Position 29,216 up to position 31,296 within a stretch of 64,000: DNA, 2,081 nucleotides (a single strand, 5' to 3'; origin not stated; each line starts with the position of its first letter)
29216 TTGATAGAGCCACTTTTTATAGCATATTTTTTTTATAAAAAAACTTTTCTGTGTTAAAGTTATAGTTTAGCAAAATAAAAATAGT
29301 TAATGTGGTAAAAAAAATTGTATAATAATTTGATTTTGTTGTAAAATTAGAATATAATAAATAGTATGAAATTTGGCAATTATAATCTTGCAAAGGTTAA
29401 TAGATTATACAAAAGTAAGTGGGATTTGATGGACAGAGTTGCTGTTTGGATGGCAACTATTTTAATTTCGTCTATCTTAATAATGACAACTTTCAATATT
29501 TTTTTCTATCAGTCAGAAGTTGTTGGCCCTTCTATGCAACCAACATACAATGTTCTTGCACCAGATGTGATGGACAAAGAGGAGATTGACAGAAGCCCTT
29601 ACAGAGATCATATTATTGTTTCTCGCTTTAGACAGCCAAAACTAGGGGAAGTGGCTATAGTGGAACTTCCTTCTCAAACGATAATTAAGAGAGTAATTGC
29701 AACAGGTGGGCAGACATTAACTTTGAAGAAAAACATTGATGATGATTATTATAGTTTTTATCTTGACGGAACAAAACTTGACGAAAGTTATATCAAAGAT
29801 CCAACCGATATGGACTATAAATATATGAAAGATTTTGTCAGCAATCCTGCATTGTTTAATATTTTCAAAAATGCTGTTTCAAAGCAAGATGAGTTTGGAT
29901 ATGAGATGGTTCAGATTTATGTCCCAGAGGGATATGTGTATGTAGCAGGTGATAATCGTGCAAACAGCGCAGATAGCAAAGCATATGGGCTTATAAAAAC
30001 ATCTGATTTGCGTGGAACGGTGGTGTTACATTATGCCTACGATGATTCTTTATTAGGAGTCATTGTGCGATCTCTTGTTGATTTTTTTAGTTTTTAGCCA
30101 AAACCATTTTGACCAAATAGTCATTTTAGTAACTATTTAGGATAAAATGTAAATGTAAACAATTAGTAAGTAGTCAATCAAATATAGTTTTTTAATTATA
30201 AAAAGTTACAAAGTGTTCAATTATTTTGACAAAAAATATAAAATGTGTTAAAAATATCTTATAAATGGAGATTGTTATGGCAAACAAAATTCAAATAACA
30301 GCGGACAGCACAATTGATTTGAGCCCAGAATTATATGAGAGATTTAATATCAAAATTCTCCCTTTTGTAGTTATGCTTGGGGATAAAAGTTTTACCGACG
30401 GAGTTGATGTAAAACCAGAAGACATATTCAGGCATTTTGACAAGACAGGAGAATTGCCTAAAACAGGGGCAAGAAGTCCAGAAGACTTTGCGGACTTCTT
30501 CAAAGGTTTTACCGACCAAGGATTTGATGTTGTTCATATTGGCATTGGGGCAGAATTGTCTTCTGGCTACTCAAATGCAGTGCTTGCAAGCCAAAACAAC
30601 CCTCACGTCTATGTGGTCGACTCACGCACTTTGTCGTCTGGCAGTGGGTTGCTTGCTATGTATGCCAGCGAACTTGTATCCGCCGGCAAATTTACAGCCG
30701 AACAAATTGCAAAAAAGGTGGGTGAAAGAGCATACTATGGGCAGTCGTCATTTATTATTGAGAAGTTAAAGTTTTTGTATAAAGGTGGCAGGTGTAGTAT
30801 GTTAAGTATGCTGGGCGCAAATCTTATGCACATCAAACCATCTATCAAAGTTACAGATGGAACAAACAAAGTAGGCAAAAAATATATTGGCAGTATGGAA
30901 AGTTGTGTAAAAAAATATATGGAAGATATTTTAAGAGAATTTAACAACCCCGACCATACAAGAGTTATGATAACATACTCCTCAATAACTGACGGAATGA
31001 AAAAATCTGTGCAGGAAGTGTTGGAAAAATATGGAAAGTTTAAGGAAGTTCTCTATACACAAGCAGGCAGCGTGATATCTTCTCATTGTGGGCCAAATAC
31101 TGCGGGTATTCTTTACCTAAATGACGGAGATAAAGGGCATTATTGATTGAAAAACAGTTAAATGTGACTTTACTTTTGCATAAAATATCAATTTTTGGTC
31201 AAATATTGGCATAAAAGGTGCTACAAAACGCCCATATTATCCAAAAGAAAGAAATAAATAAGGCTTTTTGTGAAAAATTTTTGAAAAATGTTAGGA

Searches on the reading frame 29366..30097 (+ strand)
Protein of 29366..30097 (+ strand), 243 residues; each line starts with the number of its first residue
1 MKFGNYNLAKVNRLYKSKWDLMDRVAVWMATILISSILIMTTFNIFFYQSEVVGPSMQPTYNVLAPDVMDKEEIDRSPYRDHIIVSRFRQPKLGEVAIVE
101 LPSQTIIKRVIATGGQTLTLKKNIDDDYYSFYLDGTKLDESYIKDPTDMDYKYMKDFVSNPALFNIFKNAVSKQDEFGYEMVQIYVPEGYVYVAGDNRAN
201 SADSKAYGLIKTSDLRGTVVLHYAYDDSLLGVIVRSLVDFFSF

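Call 8: search_protein_families(library=pfam, proteins=[window:29366-30097:+])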
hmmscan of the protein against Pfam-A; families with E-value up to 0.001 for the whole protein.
window:29366-30097:+ (243 aa): 1 family
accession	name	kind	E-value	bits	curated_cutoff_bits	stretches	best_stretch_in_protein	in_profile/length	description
PF10502.14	Peptidase_S26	-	2.9e-24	86.3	22.9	1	28-223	4-167/168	Signal peptidase, peptidase S26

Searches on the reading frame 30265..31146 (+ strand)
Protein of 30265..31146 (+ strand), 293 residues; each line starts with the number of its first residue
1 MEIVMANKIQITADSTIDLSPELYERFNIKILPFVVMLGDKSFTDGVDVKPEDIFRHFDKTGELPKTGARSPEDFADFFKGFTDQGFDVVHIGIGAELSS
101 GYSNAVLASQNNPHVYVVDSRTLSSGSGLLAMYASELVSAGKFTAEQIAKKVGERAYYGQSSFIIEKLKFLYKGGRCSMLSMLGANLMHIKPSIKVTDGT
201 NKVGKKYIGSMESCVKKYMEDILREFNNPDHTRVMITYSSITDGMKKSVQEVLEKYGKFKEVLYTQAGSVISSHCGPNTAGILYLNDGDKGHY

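Call 8: search_protein_families(library=pfam, proteins=[window:30265-31146:+])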
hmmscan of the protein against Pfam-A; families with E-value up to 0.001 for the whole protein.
window:30265-31146:+ (293 aa): 1 family
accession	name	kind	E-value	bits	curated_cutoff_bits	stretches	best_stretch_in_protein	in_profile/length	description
PF02645.21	DegV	-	7.8e-57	193.2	27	1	8-285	1-278/280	Uncharacterised protein, DegV family COG1307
